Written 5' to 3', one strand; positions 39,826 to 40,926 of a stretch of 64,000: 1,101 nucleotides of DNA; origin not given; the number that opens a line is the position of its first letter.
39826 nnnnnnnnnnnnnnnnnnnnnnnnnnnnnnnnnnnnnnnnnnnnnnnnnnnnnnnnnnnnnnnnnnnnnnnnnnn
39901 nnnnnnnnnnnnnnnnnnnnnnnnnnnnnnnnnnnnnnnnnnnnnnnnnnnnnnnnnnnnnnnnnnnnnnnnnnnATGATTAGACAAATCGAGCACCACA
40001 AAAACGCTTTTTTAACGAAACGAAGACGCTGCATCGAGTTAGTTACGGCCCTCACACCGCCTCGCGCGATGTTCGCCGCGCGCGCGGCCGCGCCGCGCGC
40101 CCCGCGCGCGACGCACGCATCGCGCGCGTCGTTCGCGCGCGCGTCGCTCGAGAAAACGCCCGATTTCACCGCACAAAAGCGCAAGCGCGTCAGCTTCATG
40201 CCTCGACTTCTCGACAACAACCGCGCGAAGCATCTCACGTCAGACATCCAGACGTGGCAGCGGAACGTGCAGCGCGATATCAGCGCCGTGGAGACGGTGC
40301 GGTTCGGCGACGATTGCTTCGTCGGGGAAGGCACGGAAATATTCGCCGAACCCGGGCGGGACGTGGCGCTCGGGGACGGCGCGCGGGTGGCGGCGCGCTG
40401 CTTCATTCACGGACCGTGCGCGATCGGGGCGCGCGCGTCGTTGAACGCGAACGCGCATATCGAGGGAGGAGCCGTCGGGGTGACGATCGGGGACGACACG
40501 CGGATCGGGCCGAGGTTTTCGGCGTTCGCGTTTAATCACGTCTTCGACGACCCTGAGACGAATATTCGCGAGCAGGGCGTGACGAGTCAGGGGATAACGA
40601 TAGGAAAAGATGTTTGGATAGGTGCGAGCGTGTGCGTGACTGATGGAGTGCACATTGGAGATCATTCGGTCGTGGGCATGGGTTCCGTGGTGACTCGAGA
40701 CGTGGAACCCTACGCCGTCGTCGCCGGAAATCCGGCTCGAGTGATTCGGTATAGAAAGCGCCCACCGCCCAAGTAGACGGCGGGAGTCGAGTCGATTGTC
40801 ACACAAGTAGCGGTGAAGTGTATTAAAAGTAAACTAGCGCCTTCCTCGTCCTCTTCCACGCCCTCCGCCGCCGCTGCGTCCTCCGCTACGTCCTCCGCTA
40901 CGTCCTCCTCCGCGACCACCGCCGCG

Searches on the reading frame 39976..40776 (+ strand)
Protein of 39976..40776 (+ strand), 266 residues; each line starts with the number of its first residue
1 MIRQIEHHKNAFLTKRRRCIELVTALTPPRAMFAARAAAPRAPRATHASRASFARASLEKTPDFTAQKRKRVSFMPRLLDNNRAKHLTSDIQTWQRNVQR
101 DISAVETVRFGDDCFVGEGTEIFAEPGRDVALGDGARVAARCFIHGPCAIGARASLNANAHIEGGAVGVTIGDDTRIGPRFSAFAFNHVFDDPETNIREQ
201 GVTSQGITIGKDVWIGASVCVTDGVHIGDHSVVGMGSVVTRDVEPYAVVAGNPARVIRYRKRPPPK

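Call 10: search_protein_families(library=pfam, proteins=[window:40069-40776:+], max_evalue=0.01)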
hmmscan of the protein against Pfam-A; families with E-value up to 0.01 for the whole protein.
window:40069-40776:+ (235 aa): 3 families
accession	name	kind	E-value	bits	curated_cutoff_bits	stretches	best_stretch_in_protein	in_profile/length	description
PF00132.30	Hexapep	-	1.6e-15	56.5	27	2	175-210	1-36/36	Bacterial transferase hexapeptide (six repeats)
PF14602.12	Hexapep_2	-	1.1e-13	51.1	27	1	176-210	2-34/34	Hexapeptide repeat of succinyl-transferase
PF25084.1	LbH_EIF2B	-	3.5e-06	27.4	54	1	103-200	8-103/105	EIF2B subunit epsilon LbH domain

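Call 41: find_homologous_proteins(query=window:39976-40776:+)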
Query window:39976-40776:+ (266 aa): 6225 proteins with E <= 0.001 among 8000 candidates; the best 120 are listed.
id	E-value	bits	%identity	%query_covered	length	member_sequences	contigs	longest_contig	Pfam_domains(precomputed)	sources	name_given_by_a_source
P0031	1.3e-174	597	100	100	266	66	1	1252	PF14602.13,PF00132.31,PF25087.2,PF25084.2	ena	-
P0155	2.6e-97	343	67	87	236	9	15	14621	PF14602.13,PF00132.31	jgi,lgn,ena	jgi:acetyltransferase-like isoleucine patch superfamily enzyme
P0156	9.8e-97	341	65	89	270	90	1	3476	PF14602.13,PF00132.31,PF25087.2,PF25084.2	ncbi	-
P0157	5.6e-94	332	68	85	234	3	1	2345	PF14602.13,PF00132.31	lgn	-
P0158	1.5e-90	321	70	78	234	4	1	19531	PF14602.13,PF00132.31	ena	-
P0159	2.3e-88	314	69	76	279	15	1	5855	PF14602.13,PF00132.31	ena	-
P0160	4.0e-88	313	64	84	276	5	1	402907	PF14602.13,PF00132.31,PF25084.2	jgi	-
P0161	2.2e-81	291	69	71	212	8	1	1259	PF14602.13,PF00132.31,PF25087.2,PF25084.2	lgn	-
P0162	4.6e-77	277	69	69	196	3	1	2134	PF14602.13,PF00132.31,PF25087.2,PF25084.2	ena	-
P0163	2.0e-76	275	58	76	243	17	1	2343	PF14602.13,PF00132.31,PF25087.2,PF25084.2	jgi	jgi:acetyltransferase-like isoleucine patch superfamily enzyme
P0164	8.7e-74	266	59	75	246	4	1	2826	PF14602.13,PF00132.31,PF25087.2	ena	-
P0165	4.4e-73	264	57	85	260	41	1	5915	PF14602.13,PF00132.31,PF25087.2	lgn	-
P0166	1.6e-70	255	55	80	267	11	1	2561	PF14602.13,PF00132.31,PF25087.2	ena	-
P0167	4.3e-69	251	56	79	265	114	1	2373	PF14602.13,PF00132.31,PF25087.2,PF25084.2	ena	-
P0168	4.8e-69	251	57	78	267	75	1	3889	PF14602.13,PF00132.31,PF25087.2,PF25084.2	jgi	jgi:acetyltransferase-like isoleucine patch superfamily enzyme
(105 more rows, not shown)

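Call 43: find_encoding_contigs(protein=P0155, flank=4000, max_places=1)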
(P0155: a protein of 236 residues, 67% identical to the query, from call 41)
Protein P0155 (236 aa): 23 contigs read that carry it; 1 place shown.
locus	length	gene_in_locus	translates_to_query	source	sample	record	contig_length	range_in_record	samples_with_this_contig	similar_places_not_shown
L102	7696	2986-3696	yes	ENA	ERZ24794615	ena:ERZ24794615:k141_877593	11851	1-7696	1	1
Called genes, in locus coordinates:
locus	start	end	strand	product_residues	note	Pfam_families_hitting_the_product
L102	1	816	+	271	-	?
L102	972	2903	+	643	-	PF09418:DUF2009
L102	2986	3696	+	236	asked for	PF00132:Hexapep (faint), PF14602:Hexapep_2 (weak)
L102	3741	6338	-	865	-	PF00270:DEAD, PF04851:ResIII (weak), PF00271:Helicase_C, PF08147:DBP10CT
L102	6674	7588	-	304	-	PF01398:JAB, PF13012:MitMem_reg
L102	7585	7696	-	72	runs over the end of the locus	-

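Call 44: find_encoding_contigs(protein=P0160, flank=4000, max_places=1)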
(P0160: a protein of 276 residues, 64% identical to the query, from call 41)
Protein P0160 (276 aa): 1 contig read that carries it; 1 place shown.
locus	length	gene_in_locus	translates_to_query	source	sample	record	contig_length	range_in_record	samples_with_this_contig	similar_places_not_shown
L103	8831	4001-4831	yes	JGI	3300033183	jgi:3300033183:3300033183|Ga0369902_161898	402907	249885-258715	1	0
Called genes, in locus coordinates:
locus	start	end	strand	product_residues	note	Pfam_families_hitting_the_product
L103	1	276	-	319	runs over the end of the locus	PF01026:TatD_DNase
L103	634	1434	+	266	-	PF00226:DnaJ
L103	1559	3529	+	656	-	PF09418:DUF2009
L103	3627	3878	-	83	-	-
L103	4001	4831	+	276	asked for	PF25084:LbH_EIF2B (faint), PF00132:Hexapep (weak), PF14602:Hexapep_2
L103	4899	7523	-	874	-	-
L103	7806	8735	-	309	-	PF01398:JAB, PF13012:MitMem_reg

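Call 45: find_encoding_contigs(protein=P0158, flank=4000, max_places=1)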
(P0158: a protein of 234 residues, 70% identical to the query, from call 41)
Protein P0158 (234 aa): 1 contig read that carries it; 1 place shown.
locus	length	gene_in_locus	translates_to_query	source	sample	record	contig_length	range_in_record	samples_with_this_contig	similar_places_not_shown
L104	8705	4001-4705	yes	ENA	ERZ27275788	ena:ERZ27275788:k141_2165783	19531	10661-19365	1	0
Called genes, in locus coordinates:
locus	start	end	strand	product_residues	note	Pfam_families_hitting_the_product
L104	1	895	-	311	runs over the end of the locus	PF01026:TatD_DNase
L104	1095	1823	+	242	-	PF00226:DnaJ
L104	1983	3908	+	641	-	PF09418:DUF2009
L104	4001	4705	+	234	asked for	PF00132:Hexapep, PF14602:Hexapep_2 (weak)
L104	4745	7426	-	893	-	-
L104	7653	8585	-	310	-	PF01398:JAB, PF13012:MitMem_reg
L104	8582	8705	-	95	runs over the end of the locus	?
